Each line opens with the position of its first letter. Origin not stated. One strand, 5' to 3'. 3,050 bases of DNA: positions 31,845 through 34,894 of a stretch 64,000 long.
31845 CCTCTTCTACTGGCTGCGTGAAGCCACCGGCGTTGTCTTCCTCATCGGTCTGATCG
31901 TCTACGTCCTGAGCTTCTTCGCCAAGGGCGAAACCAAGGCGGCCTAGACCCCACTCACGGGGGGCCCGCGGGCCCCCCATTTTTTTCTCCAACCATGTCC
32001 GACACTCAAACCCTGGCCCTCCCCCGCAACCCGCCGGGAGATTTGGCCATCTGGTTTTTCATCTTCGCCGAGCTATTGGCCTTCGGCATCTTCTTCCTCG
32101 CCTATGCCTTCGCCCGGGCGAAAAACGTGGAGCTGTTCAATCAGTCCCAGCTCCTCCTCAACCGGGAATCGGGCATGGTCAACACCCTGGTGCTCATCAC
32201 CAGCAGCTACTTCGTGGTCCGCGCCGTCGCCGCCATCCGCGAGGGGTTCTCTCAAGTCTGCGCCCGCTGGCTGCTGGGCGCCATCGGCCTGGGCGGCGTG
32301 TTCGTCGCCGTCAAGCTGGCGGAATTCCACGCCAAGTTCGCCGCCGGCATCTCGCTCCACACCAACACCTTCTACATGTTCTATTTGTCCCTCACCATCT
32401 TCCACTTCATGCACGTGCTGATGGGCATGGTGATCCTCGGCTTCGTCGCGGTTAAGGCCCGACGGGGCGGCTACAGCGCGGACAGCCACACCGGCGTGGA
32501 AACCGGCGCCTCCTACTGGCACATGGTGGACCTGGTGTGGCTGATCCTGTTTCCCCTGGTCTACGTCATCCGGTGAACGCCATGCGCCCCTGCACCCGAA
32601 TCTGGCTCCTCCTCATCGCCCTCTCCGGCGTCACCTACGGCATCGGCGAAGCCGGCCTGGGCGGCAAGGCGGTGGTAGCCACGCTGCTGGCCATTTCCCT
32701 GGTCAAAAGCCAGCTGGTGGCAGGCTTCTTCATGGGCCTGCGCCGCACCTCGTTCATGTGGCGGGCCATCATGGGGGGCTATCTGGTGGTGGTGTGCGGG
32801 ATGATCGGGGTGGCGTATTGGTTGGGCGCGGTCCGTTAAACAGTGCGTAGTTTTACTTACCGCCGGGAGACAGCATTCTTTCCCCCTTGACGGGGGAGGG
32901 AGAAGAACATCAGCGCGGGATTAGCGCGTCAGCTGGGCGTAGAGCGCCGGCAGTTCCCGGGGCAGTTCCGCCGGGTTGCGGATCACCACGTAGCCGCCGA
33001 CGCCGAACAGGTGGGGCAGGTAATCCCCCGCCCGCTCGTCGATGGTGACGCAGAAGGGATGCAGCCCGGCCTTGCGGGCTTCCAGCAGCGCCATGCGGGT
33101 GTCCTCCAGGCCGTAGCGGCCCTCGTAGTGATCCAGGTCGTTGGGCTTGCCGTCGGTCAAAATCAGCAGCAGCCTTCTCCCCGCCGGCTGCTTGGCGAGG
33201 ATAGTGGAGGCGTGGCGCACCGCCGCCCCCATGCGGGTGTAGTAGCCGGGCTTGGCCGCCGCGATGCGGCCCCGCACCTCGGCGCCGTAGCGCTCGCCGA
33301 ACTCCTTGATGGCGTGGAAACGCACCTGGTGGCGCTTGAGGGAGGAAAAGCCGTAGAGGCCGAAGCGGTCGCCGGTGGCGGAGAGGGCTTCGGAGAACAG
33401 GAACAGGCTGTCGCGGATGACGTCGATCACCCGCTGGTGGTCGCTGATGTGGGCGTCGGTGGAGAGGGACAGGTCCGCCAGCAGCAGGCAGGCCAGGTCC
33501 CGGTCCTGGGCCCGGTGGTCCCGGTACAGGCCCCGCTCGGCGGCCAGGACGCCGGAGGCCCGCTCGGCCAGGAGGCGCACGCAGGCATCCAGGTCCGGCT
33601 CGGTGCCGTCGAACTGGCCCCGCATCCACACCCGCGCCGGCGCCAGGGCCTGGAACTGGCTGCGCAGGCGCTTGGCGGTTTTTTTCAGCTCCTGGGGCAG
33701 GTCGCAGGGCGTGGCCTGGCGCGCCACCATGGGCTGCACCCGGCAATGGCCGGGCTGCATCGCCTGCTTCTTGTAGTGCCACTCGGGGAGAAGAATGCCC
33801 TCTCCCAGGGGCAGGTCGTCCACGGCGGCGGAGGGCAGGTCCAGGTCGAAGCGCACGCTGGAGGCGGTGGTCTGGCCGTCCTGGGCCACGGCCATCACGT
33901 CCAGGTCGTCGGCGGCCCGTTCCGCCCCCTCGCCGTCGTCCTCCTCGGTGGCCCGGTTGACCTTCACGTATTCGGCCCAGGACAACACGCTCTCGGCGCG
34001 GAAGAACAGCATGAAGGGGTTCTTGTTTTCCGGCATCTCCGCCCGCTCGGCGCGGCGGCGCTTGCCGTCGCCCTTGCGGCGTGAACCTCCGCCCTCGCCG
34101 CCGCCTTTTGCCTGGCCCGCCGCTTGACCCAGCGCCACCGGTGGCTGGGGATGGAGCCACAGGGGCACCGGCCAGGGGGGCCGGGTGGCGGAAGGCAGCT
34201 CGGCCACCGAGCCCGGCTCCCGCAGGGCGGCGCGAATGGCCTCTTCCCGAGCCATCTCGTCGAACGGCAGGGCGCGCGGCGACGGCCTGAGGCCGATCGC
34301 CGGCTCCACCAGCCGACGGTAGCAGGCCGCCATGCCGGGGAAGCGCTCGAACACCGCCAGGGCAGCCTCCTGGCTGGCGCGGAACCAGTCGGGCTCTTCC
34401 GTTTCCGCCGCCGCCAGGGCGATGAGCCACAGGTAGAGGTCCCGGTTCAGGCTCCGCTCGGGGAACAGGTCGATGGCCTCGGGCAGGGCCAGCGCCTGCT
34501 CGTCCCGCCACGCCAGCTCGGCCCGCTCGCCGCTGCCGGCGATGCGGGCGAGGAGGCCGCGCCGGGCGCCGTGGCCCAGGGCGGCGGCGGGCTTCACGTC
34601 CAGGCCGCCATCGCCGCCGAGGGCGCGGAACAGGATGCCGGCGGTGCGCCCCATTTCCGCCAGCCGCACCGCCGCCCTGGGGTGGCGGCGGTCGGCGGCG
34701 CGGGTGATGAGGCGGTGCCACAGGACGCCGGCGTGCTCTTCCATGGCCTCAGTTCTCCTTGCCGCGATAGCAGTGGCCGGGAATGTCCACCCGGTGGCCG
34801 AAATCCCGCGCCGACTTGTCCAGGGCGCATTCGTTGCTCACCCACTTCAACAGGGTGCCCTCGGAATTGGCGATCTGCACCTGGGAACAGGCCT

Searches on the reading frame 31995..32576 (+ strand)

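Call 3: search_protein_families(library=pfam, proteins=[window:31995-32576:+], max_evalue=0.01)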
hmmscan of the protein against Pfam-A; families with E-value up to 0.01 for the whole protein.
window:31995-32576:+ (193 aa): 1 family
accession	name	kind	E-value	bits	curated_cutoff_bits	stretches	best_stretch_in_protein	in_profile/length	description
PF00510.24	COX3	-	2.9e-15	57.3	23.8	1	18-191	79-255/258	Cytochrome c oxidase subunit III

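Call 4: search_protein_families(library=ncbifam, proteins=[window:31995-32576:+], max_evalue=0.01)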
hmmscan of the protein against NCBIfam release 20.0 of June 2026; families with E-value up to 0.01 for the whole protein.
window:31995-32576:+ (193 aa): 4 families
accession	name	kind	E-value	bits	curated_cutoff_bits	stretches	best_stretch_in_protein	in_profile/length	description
NF050119.1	aa3_CtaE_Actin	exception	5.9e-24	85.4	190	1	21-193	17-190/190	aa3-type cytochrome oxidase subunit III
TIGR02842.1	CyoC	equivalog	2.1e-19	70.5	223.75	1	18-192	4-177/180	cytochrome o ubiquinol oxidase subunit III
TIGR02897.1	QoxC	equivalog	7.1e-19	68.7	239.9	1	17-192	12-187/190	cytochrome aa3 quinol oxidase subunit III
NF007944.0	PRK10663.1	equivalog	8.2e-15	55.1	340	1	18-192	28-201/204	cytochrome o ubiquinol oxidase subunit III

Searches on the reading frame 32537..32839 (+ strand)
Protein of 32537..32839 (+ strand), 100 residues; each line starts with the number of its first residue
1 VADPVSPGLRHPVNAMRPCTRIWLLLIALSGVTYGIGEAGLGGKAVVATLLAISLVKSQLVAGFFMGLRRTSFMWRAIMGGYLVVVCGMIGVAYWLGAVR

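Call 3: search_protein_families(library=pfam, proteins=[window:32537-32839:+], max_evalue=0.01)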
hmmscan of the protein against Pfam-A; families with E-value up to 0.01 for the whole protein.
window:32537-32839:+ (100 aa): 1 family
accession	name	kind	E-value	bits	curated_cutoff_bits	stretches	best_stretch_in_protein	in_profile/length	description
PF03626.19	COX4_pro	-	4.6e-14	53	28.9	1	21-90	2-71/72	Prokaryotic Cytochrome C oxidase subunit IV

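Call 4: search_protein_families(library=ncbifam, proteins=[window:32537-32839:+], max_evalue=0.01)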
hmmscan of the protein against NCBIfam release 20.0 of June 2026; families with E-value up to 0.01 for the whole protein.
window:32537-32839:+ (100 aa): 1 family
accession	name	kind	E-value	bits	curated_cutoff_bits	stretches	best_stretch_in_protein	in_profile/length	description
TIGR02229.1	caa3_sub_IV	subfamily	7.8e-06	26.6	37.25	1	16-87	7-79/92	caa(3)-type oxidase, subunit IV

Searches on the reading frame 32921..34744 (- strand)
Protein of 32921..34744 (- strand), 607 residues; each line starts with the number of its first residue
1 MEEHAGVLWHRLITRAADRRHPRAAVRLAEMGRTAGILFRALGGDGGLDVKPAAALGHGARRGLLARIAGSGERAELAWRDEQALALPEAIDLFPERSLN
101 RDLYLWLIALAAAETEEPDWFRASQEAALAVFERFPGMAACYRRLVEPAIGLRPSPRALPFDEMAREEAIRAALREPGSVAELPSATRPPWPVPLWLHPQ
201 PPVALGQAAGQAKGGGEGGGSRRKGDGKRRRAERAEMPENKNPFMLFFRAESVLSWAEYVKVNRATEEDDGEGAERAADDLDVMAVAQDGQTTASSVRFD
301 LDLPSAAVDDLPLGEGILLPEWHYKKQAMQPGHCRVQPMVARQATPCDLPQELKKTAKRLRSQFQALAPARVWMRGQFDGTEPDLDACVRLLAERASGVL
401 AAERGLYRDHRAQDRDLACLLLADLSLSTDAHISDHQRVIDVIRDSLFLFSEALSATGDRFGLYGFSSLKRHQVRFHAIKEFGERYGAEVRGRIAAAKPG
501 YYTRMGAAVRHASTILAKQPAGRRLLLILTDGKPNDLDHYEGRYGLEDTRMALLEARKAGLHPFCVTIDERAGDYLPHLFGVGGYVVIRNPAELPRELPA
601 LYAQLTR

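Call 3: search_protein_families(library=pfam, proteins=[window:32921-34744:-], max_evalue=0.01)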
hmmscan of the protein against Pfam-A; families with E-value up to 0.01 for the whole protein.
window:32921-34744:- (607 aa): 2 families
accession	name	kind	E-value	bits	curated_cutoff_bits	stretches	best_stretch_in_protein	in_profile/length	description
PF00092.34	VWA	-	1.9e-06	28.6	23.8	1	454-570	33-141/174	von Willebrand factor type A domain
PF13519.12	VWA_2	-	0.00015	22.8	27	1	420-532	2-106/107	von Willebrand factor type A domain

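Call 4: search_protein_families(library=ncbifam, proteins=[window:32921-34744:-], max_evalue=0.01)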
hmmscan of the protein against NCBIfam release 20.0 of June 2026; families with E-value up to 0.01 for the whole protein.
window:32921-34744:- (607 aa): 0 families

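Call 33: search_dna_similar(query=window:32921-34744:-, collection=plasmids, mode=protein, max_evalue=1e-20, max_rows=40, rows=spread)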
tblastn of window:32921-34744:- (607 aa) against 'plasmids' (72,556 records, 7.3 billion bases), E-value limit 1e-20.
Records with a match: 255; places in all: 273; records where one place covers at least 80% of the query: 208.
Best place of each record, by identity: 60-80% 1; <60% 254.
By first word of the organism name: Phaeobacter 58; Sinorhizobium 50; Rhizobium 40; Azospirillum 18; Agrobacterium 18; Ensifer 9; Shinella 8; Roseibium 7; Labrenzia 4; Ruegeria 4; and 29 more.
By predicted mobility (MOB-suite, as given by PLSDB): non-mobilizable 182; conjugative 62; mobilizable 11.
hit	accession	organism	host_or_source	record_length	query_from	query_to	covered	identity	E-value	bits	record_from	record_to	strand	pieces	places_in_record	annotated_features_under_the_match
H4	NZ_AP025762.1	Amphritea japonica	-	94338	1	606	100%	49.8%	6e-146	474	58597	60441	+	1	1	VWA domain-containing protein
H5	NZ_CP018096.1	Chelatococcus daeguensis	sigle cell,power plant biotrickling ...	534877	73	607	88%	40.0%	3e-76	272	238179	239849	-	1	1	VWA domain-containing protein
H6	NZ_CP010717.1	Phaeobacter piscinae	cell culture,fish larvae aquaculture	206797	2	607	100%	35.1%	1e-68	249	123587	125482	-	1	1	VWA domain-containing protein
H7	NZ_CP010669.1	Phaeobacter inhibens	cell culture,zooplankton aquaculture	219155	2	607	100%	34.6%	1e-70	256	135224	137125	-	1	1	VWA domain-containing protein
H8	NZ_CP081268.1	Phaeobacter inhibens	-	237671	2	607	100%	34.5%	7e-71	256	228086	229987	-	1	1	VWA domain-containing protein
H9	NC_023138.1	Phaeobacter gallaeciensis DSM 26640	-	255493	2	607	100%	34.4%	2e-70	254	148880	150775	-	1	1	VWA domain-containing protein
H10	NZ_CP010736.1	Phaeobacter inhibens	cell culture,clam larvae aquaculture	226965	2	607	100%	34.3%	3e-71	257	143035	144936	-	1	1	VWA domain-containing protein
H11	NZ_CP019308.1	Phaeobacter inhibens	Single cell,seawater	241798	2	607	100%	34.3%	1e-69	252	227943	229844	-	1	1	VWA domain-containing protein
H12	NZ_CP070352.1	Ensifer sp. PDNC004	cell culture,Plastic debris in ...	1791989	80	605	87%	39.5%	9e-83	291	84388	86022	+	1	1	none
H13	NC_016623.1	Azospirillum lipoferum 4B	-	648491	73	605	88%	38.9%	3e-78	278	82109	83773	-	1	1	VWA domain-containing protein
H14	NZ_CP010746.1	Phaeobacter inhibens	cell culture,fish larvae aquaculture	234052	2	607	100%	34.1%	2e-70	254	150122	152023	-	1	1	VWA domain-containing protein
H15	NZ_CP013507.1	Rhizobium sp. N1341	Phaseolus vulgaris,Whole ...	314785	73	606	88%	38.5%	3e-72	260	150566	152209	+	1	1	VWA domain-containing protein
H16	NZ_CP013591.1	Rhizobium sp. N871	Phaseolus vulgaris,Whole ...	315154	73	606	88%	38.5%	3e-72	260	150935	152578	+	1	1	VWA domain-containing protein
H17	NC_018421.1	Phaeobacter inhibens 2.10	-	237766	2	607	100%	33.9%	6e-70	253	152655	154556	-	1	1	VWA domain-containing protein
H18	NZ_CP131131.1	Shinella zoogloeoides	isolate,Activated charcoal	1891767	80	606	87%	38.6%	2e-71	258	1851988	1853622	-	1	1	none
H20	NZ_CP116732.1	Agrobacterium tumefaciens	Gaillardia,cell culture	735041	80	605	87%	38.0%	2e-75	269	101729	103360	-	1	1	nitric oxide reductase activation protein NorD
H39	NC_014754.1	Sulfuricurvum kujiense DSM 16994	drain water from underground crude oil ...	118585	245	607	60%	39.9%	1e-73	264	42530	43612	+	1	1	VWA domain-containing protein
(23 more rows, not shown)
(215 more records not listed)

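Call 56: search_solved_structures(query=window:32921-34744:-, max_evalue=0.00001, show_alignments=1)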
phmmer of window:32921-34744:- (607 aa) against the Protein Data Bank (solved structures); distinct sequences matched with E-value up to 0.00001: 2.
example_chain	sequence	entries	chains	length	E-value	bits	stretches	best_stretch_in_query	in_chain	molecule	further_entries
9qhd_G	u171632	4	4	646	4.2e-99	336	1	2-605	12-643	Nitric oxide reductase NorD protein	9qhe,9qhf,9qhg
9qh6_G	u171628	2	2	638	5.3e-90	306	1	2-606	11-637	von Willebrand factor, type A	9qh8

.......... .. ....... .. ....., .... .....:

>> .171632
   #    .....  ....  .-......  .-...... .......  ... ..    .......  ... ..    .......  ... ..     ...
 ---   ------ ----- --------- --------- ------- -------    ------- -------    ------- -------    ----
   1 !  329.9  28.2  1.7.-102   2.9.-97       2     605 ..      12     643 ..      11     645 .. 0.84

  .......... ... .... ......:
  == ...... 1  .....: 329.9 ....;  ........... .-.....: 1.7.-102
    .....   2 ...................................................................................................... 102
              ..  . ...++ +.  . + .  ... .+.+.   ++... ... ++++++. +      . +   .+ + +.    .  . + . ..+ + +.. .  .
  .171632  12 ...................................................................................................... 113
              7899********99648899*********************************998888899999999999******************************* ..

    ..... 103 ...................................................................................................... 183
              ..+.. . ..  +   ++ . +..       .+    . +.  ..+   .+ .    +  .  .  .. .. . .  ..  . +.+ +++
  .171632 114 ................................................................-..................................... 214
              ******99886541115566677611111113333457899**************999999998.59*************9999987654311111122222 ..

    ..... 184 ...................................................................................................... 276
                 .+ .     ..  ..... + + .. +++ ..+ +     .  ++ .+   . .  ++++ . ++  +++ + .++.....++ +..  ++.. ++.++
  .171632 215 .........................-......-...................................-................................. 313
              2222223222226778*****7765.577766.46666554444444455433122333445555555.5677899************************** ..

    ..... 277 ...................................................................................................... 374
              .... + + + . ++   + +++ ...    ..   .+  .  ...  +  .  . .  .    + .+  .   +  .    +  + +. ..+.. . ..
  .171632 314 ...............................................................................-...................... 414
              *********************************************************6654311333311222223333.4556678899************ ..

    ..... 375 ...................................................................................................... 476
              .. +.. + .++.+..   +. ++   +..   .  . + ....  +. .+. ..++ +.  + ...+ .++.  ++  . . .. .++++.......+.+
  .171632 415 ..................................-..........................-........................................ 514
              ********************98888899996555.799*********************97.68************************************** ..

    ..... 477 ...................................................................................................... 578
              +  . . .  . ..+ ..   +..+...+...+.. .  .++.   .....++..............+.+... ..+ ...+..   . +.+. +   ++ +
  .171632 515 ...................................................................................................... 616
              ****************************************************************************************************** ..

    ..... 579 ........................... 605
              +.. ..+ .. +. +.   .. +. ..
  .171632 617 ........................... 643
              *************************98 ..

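Call 65: get_annotated_region(hit=H20, flank=5000)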
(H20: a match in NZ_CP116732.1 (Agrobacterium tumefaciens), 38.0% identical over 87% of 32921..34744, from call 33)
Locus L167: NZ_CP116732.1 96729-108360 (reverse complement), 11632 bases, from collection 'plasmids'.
description: Agrobacterium tumefaciens strain FPH-AT4 plasmid pAtFPH-AT4a, complete sequence
organism: Agrobacterium tumefaciens (NCBI taxid 358)
taxonomy: Bacteria; Pseudomonadota; Alphaproteobacteria; Hyphomicrobiales; Rhizobiaceae; Agrobacterium; Agrobacterium tumefaciens
host: -; source: Gaillardia,cell culture; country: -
typing (MOB-suite, as given by PLSDB): non-mobilizable; mating-pair formation MPF_T
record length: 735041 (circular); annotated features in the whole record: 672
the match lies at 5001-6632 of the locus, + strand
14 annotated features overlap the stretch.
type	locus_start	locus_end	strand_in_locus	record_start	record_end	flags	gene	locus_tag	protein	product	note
CDS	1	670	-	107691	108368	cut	-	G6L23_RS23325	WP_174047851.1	NnrU family protein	-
CDS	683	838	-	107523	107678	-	-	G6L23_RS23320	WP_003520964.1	hypothetical protein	-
CDS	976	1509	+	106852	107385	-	-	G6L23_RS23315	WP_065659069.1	cytochrome c oxidase subunit 3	-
CDS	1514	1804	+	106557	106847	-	-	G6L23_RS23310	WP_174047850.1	hypothetical protein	-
CDS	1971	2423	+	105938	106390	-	-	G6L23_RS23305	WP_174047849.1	cytochrome c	-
CDS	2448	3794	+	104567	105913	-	-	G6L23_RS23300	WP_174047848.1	nitric-oxide reductase large subunit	-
CDS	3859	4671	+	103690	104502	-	-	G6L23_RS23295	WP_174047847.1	MoxR family ATPase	-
CDS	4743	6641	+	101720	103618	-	-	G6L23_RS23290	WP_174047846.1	nitric oxide reductase activation protein NorD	-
CDS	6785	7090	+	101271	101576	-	-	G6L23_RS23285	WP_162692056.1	DUF2249 domain-containing protein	-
CDS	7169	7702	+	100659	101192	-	-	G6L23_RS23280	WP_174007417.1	DUF2249 domain-containing protein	-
CDS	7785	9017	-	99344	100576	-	-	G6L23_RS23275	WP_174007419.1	NnrS family protein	-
CDS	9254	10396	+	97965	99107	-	nirK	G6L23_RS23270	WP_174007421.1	copper-containing nitrite reductase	GO:0006807 - nitrogen compound metabolic process [Evidence IEA]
CDS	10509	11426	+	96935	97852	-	-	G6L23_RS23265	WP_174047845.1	formylglycine-generating enzyme family protein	-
CDS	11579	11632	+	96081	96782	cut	-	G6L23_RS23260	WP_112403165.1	Crp/Fnr family transcriptional regulator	GO:0006355 - regulation of DNA-templated transcription [Evidence IEA]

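Call 66: get_annotated_region(hit=H39, flank=6000)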
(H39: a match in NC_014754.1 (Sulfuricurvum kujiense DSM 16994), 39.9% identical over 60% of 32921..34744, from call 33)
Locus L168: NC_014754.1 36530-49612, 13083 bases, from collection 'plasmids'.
description: Sulfuricurvum kujiense DSM 16994 plasmid pSULKU01, complete sequence
organism: Sulfuricurvum kujiense DSM 16994 (NCBI taxid 709032)
taxonomy: Bacteria; Campylobacterota; Epsilonproteobacteria; Campylobacterales; Sulfurimonadaceae; Sulfuricurvum; Sulfuricurvum kujiense; Sulfuricurvum kujiense DSM 16994
host: -; source: drain water from underground crude oil storage cavity; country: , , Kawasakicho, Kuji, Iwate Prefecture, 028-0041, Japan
typing (MOB-suite, as given by PLSDB): non-mobilizable; replicon rep_cluster_36
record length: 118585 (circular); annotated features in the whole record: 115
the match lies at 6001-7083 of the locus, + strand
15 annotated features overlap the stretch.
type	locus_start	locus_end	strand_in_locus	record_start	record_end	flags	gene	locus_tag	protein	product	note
CDS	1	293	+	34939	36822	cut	qatA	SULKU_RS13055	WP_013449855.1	Qat anti-phage system ATPase QatA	GO:0051607 - defense response to virus [Evidence IEA]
CDS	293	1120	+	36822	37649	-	qatB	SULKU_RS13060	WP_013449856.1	Qat anti-phage system associated protein QatB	GO:0051607 - defense response to virus [Evidence IEA]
CDS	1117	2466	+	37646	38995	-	qatC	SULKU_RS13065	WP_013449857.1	Qat anti-phage system QueC-like protein QatC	GO:0051607 - defense response to virus [Evidence IEA]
CDS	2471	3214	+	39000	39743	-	qatD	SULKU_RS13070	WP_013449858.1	Qat anti-phage system TatD family nuclease QatD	GO:0051607 - defense response to virus [Evidence IEA]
CDS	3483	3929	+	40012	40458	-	-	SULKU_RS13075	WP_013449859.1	cytochrome c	-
CDS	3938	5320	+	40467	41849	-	-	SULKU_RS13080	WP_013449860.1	cbb3-type cytochrome c oxidase subunit I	GO:0009060 - aerobic respiration [Evidence IEA]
CDS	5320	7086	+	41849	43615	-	-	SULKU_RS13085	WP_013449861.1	VWA domain-containing protein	-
CDS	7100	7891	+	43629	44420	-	-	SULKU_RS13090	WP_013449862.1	CbbQ/NirQ/NorQ/GpvN family protein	-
CDS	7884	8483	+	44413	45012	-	-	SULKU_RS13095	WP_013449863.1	cytochrome c oxidase subunit 3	-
CDS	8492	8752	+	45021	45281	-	-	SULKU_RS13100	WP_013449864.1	cytochrome C oxidase subunit IV family protein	-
CDS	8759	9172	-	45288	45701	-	-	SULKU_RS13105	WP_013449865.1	Rrf2 family transcriptional regulator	-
CDS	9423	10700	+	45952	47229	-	-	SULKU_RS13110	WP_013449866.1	TolC family protein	GO:0055085 - transmembrane transport [Evidence IEA]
CDS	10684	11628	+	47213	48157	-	-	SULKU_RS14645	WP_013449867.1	efflux RND transporter periplasmic adaptor subunit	GO:0006810 - transport [Evidence IEA]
CDS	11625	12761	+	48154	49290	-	-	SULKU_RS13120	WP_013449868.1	ABC transporter permease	-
CDS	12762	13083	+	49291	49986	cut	-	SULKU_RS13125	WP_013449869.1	ABC transporter ATP-binding protein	-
